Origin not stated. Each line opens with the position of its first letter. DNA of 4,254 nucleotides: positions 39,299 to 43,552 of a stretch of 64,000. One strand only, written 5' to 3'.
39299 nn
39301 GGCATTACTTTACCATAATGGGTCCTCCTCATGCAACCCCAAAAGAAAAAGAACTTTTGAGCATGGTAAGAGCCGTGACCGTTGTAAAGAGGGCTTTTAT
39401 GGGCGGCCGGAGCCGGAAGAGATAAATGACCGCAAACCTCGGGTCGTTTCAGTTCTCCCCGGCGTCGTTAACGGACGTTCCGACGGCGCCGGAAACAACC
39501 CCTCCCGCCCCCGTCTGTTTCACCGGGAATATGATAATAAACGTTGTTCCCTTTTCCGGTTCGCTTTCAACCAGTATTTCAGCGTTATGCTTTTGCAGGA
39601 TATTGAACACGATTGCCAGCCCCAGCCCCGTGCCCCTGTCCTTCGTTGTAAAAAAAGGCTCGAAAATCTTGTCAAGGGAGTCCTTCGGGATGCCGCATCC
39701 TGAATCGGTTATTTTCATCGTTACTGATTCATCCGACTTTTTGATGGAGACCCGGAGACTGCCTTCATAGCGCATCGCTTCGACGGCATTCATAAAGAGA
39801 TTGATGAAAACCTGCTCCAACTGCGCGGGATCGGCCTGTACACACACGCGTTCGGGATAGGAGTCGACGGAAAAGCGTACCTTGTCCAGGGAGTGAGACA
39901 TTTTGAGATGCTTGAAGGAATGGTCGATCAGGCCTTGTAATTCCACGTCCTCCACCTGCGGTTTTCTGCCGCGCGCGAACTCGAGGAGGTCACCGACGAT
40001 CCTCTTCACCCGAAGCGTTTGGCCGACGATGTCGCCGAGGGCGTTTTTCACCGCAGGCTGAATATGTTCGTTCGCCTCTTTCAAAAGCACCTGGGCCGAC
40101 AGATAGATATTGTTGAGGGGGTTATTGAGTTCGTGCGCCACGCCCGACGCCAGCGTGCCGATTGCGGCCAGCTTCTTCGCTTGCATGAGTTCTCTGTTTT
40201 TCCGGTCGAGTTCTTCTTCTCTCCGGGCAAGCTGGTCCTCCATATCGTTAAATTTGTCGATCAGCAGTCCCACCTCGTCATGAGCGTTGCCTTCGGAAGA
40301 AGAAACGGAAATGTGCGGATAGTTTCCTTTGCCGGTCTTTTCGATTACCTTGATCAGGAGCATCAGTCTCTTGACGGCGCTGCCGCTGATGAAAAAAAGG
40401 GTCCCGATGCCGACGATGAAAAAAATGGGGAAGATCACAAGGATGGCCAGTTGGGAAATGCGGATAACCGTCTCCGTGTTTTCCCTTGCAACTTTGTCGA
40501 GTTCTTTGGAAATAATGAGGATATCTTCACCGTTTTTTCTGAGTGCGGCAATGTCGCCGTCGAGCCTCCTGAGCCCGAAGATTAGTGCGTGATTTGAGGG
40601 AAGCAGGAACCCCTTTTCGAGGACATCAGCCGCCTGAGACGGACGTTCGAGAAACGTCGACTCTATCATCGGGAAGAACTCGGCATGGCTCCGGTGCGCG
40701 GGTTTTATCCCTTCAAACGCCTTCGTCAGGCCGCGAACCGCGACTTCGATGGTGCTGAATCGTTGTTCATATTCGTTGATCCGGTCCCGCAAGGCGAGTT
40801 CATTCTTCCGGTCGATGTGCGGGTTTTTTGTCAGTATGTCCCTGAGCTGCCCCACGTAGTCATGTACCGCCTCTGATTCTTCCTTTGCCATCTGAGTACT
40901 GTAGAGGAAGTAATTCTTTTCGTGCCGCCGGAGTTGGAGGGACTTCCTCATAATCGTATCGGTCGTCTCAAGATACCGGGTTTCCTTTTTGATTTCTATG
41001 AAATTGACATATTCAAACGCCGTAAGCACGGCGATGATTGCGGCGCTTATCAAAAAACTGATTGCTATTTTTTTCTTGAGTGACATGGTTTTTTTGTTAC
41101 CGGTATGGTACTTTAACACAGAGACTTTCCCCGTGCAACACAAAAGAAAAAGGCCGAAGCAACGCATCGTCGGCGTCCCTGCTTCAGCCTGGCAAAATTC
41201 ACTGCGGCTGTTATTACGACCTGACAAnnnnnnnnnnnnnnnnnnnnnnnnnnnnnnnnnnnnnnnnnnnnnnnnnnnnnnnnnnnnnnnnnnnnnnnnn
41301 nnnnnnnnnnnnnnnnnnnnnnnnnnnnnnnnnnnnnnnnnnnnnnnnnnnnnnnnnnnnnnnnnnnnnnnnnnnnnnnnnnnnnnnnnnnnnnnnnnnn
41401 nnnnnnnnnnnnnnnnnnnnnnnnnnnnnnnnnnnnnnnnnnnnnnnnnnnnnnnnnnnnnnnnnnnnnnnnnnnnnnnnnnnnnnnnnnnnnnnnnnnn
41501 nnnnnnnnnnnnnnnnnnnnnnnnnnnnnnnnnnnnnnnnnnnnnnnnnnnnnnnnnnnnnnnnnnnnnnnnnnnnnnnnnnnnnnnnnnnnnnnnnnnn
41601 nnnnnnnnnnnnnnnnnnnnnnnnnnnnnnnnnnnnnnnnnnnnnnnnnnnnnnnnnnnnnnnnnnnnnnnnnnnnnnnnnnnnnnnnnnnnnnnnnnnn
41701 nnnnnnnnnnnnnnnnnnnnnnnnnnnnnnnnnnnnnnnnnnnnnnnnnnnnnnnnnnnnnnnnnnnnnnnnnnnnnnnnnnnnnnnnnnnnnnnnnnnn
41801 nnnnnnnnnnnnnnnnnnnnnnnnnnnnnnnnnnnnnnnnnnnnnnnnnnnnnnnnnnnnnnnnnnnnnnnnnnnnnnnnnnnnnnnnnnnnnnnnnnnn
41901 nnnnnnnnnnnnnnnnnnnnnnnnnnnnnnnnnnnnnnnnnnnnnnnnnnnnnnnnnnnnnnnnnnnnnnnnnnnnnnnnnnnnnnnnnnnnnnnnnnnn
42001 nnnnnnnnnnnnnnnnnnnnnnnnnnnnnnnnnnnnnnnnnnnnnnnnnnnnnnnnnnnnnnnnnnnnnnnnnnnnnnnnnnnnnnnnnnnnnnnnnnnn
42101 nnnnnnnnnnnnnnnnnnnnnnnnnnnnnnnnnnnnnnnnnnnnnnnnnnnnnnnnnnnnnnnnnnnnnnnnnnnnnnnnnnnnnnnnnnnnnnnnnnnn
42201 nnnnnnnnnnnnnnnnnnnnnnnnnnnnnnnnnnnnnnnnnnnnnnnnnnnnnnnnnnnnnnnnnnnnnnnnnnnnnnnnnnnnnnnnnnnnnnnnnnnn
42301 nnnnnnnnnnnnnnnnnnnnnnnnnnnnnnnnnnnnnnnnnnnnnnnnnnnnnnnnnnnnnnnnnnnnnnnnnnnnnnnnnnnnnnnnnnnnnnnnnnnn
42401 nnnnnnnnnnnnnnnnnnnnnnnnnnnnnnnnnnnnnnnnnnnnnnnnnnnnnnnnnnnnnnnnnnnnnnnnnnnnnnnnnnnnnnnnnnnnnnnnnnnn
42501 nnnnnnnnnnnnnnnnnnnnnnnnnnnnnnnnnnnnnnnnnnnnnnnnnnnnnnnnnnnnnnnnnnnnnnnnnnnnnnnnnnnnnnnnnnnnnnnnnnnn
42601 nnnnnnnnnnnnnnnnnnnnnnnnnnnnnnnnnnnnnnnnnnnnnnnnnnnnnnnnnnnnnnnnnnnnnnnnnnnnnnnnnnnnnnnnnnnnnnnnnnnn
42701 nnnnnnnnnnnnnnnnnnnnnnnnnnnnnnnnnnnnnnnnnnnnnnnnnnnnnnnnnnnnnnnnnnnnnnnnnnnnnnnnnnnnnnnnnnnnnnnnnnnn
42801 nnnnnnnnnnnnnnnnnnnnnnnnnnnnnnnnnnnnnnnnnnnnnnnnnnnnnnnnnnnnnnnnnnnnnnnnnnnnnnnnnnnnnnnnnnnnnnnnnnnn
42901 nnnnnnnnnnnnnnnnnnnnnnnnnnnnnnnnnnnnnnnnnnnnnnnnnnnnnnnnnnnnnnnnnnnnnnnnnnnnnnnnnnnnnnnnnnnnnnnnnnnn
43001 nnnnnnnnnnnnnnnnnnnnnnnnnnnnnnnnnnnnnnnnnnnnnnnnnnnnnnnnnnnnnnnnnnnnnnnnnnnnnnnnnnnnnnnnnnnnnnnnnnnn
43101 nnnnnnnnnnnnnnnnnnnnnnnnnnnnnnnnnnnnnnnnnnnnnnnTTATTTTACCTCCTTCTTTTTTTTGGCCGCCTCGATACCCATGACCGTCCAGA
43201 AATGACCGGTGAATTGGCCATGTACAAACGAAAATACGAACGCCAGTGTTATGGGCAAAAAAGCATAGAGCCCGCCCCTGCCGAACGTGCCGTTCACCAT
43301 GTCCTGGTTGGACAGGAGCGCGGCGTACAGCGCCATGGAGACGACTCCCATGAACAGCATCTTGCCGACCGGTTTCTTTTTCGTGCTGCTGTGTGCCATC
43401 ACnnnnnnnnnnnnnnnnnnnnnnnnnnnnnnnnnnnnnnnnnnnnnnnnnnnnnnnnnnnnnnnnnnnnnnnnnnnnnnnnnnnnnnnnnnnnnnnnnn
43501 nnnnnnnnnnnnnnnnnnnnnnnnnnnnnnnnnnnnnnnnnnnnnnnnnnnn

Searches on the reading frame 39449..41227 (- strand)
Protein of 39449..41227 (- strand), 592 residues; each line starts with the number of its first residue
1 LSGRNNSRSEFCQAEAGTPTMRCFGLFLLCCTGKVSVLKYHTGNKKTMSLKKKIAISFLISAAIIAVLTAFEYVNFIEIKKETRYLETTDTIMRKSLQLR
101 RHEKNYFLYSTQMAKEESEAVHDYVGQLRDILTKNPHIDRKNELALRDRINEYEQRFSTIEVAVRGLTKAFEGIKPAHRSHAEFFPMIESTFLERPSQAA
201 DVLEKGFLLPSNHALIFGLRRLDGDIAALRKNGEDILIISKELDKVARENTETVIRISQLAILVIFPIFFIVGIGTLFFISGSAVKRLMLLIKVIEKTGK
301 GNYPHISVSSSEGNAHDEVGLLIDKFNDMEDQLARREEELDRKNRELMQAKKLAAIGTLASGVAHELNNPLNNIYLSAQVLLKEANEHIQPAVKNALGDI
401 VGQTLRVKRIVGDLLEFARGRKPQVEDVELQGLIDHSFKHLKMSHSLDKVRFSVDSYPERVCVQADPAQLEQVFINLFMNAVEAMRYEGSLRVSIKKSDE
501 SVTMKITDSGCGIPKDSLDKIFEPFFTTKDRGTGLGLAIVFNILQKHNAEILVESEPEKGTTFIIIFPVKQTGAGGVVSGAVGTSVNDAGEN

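Call 4: search_protein_families(library=pfam, proteins=[window:39449-41227:-], max_evalue=0.001)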
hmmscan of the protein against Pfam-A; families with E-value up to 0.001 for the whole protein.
window:39449-41227:- (592 aa): 3 families
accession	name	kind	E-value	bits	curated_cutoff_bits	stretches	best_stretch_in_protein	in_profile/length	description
PF02518.31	HATPase_c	-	7e-28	97.7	26.4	1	466-570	2-110/111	Histidine kinase-, DNA gyrase B-, and HSP90-like ATPase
PF00512.31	HisKA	-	1.7e-11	44.4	26.9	1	357-420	3-63/66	His Kinase A (phospho-acceptor) domain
PF14501.12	HATPase_c_5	-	0.00023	21.5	22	1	469-559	5-94/102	GHKL domain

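Call 45: search_protein_families(library=ncbifam, proteins=[window:39449-41086:-], max_evalue=0.001)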
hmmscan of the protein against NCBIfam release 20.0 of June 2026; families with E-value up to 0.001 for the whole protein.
window:39449-41086:- (545 aa): 86 families (the best 25 are shown)
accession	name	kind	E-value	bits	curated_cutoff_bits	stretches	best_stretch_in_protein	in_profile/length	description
NF008468.0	PRK11360.1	equivalog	7.9e-68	229.3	646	1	292-525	379-611/616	two-component system sensor histidine kinase AtoS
NF007688.0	PRK10364.1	equivalog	1.1e-55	189.2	479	1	296-524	227-453/460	two-component system sensor histidine kinase ZraS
NF010411.0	PRK13837.1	equivalog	1.6e-55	188.5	647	1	286-525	427-678/828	two-component system VirA-like sensor kinase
NF047497.1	HK_LIC_12097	equivalog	9.1e-45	153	500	1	295-522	136-366/367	LIC_12097 family sensor histidine kinase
NF052574.1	HisKinEspCMyxo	equivalog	2.2e-41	141.9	1200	1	298-524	406-639/785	serine histidine kinase EspC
NF038348.1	T2SS_HK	subfamily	1.7e-40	139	450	2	352-523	403-574/574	histidine kinase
NF046044.1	PnpS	equivalog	1.5e-39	136.2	400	1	315-521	176-390/390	two-component system histidine kinase PnpS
NF053867.1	SprKinKinDBac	equivalog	4.3e-38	131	775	1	286-524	266-499/500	sporulation kinase KinD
NF046020.1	HisKinCckABruc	equivalog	1.8e-37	128.7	1000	1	298-523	469-708/868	cell cycle histidine kinase CckA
NF047794.1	HisKinPtgB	equivalog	1.9e-35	122.3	1000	1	202-520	324-653/656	two-component system sensor histidine kinase PgtB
NF046026.1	HisKinCckACaul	equivalog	2.1e-35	122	1000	1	298-525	291-535/678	cell cycle histidine kinase CckA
TIGR02966.1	phoR_proteo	equivalog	3.2e-34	118.4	334.2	1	314-520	119-333/333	phosphate regulon sensor histidine kinase PhoR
NF041777.1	sens_FixL_Rhizob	equivalog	3.8e-34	118.2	850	1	292-524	245-483/485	sensor protein FixL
NF040750.1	tetrathio_HK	equivalog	9.3e-34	116.8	750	1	284-510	313-542/555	tetrathionate respiration histidine kinase TtrS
NF010076.0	PRK13557.1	subfamily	1.3e-33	116.3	631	1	297-525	151-397/540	histidine kinase famiy protein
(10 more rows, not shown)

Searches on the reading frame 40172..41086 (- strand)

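Call 41: search_protein_families(library=pfam, proteins=[window:40172-41086:-], max_evalue=1)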
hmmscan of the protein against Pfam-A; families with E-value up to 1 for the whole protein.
seq(305 aa): 2 families
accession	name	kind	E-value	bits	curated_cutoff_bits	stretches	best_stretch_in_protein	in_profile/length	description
PF13800.11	Sigma_reg_N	-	0.0029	18.3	26.3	1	206-265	11-67/91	Sigma factor regulator N-terminal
PF08537.15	NBP1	-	0.049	13.6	25.8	1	255-304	166-216/330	Fungal Nap binding protein NBP1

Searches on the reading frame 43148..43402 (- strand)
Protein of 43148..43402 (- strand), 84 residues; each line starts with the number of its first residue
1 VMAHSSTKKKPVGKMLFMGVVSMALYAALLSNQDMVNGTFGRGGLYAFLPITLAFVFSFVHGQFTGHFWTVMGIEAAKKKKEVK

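Call 4: search_protein_families(library=pfam, proteins=[window:43148-43402:-], max_evalue=0.001)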
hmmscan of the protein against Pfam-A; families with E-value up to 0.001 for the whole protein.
window:43148-43402:- (84 aa): 0 families

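Call 41: search_protein_families(library=pfam, proteins=[window:43148-43402:-], max_evalue=1)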
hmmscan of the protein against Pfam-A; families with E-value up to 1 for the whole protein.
window:43148-43402:- (84 aa): 0 families

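Call 45: search_protein_families(library=ncbifam, proteins=[window:43148-43402:-], max_evalue=0.001)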
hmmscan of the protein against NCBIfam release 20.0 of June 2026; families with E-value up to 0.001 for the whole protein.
window:43148-43402:- (84 aa): 0 families
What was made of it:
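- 43148..43402 (-): An 84-aa protein with two predicted transmembrane helices. No family match was found (calls 4, 45).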
